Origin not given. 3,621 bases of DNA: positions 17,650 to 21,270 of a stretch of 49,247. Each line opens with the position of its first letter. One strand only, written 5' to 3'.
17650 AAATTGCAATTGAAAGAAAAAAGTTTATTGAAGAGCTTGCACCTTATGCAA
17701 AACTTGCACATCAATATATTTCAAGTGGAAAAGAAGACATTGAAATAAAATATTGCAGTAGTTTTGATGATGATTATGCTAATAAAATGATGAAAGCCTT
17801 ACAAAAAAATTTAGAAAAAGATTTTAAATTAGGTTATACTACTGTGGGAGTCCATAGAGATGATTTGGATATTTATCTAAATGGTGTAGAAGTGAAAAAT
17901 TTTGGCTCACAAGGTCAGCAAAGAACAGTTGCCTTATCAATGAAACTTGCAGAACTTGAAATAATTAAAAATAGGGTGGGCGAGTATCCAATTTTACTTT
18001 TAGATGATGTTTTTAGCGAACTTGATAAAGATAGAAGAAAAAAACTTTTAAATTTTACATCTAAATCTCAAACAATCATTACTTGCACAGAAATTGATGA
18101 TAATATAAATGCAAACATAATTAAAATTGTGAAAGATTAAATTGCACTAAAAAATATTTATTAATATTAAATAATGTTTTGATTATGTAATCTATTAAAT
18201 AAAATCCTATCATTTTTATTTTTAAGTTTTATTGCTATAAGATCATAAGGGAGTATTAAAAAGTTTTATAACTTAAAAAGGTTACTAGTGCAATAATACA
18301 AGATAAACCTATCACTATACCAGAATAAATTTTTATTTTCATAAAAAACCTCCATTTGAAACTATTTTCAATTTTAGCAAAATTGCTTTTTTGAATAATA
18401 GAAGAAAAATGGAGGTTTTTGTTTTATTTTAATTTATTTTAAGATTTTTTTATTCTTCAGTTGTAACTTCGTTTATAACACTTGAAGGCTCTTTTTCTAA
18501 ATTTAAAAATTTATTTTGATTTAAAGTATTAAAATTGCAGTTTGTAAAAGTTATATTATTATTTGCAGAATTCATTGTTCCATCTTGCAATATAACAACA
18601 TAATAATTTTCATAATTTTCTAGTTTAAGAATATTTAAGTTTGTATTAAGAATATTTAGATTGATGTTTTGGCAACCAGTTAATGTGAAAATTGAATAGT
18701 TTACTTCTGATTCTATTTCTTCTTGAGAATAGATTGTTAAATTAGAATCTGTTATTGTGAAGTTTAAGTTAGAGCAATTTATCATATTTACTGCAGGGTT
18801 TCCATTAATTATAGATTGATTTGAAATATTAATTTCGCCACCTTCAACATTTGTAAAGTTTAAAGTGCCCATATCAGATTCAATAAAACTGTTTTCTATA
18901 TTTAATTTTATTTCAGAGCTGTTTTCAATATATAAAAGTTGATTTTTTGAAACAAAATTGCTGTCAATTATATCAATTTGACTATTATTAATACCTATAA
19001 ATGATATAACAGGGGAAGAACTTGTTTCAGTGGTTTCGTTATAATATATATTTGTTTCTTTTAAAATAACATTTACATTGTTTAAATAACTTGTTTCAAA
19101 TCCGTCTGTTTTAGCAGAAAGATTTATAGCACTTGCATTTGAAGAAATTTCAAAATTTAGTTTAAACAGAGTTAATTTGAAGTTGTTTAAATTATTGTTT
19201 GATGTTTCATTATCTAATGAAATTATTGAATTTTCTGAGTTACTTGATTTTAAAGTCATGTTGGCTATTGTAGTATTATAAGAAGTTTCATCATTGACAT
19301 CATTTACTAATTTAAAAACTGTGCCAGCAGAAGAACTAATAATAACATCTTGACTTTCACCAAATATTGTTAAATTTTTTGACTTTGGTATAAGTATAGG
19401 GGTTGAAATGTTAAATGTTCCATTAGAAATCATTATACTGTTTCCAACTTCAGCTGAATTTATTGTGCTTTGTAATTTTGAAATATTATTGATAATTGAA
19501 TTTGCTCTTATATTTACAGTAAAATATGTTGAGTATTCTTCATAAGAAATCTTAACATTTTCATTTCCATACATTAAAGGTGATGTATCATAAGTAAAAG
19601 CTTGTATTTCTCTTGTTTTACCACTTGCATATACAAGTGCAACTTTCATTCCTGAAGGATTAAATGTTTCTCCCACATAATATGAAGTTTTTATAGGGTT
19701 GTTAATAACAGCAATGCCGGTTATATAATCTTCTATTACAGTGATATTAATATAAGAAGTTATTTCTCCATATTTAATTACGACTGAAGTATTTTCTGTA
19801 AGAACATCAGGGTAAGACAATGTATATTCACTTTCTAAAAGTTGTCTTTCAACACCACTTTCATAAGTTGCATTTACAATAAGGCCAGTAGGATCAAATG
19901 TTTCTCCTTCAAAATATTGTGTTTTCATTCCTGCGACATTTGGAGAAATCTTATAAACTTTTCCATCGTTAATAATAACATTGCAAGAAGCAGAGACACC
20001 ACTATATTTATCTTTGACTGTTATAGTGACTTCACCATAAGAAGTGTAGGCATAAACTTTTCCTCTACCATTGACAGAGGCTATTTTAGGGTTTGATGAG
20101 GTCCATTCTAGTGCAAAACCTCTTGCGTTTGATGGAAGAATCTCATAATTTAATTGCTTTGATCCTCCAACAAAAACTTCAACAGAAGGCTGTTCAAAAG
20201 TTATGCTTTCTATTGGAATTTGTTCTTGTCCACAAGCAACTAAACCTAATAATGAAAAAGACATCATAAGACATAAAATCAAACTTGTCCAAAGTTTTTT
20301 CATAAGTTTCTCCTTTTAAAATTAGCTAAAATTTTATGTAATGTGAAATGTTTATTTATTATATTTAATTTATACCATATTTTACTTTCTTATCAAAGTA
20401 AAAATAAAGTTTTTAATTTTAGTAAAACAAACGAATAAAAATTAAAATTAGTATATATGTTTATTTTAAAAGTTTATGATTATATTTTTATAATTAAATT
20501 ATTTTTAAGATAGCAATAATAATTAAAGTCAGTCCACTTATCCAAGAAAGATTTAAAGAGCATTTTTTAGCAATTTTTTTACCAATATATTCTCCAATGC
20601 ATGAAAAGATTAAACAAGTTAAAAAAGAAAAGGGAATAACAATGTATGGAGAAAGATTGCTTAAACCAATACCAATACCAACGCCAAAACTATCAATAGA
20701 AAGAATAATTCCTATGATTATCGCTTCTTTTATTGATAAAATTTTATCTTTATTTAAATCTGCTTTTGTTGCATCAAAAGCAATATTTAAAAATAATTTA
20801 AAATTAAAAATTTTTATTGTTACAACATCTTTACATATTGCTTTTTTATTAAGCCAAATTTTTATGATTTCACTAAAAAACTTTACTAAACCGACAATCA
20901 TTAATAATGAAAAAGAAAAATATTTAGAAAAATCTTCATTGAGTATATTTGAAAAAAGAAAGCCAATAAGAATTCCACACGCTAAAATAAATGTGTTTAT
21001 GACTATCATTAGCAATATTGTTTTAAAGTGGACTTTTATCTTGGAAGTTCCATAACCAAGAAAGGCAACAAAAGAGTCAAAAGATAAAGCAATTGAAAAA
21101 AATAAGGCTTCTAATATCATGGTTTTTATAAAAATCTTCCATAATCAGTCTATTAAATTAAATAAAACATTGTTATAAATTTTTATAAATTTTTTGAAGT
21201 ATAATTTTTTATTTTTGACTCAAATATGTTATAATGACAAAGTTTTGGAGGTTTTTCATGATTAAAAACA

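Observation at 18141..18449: Hidden SD-locked transmembrane micropeptide antisense to the recF 3' region: candidate type I toxin-antitoxin or RNA-controlled peptide module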

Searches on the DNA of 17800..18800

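Call 31: search_rna_families(source=window, start=17800, end=18800, threshold=evalue, max_evalue=10)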
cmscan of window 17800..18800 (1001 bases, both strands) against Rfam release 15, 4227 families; matches with E-value up to 10: 2.
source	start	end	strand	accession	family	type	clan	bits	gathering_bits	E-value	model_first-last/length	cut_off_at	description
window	18676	18736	-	RF04331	Plastid-clpP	Cis-reg;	-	20.1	55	1.5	1-69/69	no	Plastid-clpP 5UTR RNA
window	18365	18396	+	RF01334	CRISPR-DR21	Gene; CRISPR;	-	16.8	48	9.6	1-37/37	no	CRISPR RNA direct repeat element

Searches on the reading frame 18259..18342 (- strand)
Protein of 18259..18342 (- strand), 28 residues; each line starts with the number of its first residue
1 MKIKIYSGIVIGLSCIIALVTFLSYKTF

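Call 32: search_protein_families(library=pfam, proteins=[window:18259-18342:-], max_evalue=10)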
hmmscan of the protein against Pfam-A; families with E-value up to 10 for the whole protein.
seq(28 aa): 1 family
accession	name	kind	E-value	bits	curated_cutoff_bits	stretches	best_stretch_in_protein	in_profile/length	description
PF01034.25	Syndecan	-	0.034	14.6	25.2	1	5-26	12-33/64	Syndecan domain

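Call 33: search_protein_families(library=ncbifam, proteins=[window:18259-18342:-], max_evalue=10)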
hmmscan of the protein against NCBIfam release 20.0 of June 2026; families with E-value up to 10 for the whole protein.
seq(28 aa): 0 families

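Call 53: search_protein_families(library=phrogs, proteins=[window:18259-18342:-], max_evalue=1)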
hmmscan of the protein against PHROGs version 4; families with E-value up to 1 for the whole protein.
seq(28 aa): 0 families

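Call 54: search_protein_families(library=padloc, proteins=[window:18259-18342:-], max_evalue=1)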
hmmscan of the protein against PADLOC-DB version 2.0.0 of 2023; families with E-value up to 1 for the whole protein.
seq(28 aa): 1 family
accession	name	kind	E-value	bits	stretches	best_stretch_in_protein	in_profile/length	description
PDLC00684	Effector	-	0.034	12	1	5-28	37-60/198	2TM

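Call 59: search_dna_similar(query=window:18259-18342:-, collection=phages, mode=protein, max_evalue=1, max_rows=8)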
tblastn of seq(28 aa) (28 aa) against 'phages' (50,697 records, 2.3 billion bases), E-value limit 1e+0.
No match.

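Call 60: search_dna_similar(query=window:18259-18342:-, collection=plasmids, mode=protein, max_evalue=1, max_rows=8)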
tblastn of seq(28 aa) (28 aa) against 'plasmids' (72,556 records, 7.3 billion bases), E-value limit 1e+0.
No match.

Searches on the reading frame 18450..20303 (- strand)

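Call 8: search_protein_families(library=pfam, proteins=[window:18450-20303:-])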
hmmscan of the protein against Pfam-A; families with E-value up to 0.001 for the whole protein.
window:18450-20303:- (617 aa): 2 families
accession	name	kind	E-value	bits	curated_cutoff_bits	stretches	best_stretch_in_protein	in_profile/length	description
PF07523.18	Big_3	-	1.4e-13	51.4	21.2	2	126-189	4-68/68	Bacterial Ig-like domain (group 3)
PF02368.24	Big_2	-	2e-11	44.1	22.8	1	31-107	2-77/79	Bacterial Ig-like domain (group 2)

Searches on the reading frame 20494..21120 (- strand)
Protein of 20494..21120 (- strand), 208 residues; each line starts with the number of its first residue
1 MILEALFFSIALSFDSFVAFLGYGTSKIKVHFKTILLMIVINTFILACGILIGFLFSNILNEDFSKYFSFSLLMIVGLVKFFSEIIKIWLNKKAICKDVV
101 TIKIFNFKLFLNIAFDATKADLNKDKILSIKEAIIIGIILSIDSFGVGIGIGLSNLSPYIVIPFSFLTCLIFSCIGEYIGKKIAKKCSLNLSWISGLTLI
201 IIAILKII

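Call 8: search_protein_families(library=pfam, proteins=[window:20494-21120:-])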
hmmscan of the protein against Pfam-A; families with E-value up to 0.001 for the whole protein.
window:20494-21120:- (208 aa): 1 family
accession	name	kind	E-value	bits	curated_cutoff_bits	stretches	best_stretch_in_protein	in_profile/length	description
PF02659.21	Mntp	-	2.1e-11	44.3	24.4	1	44-204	20-149/152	Putative manganese efflux pump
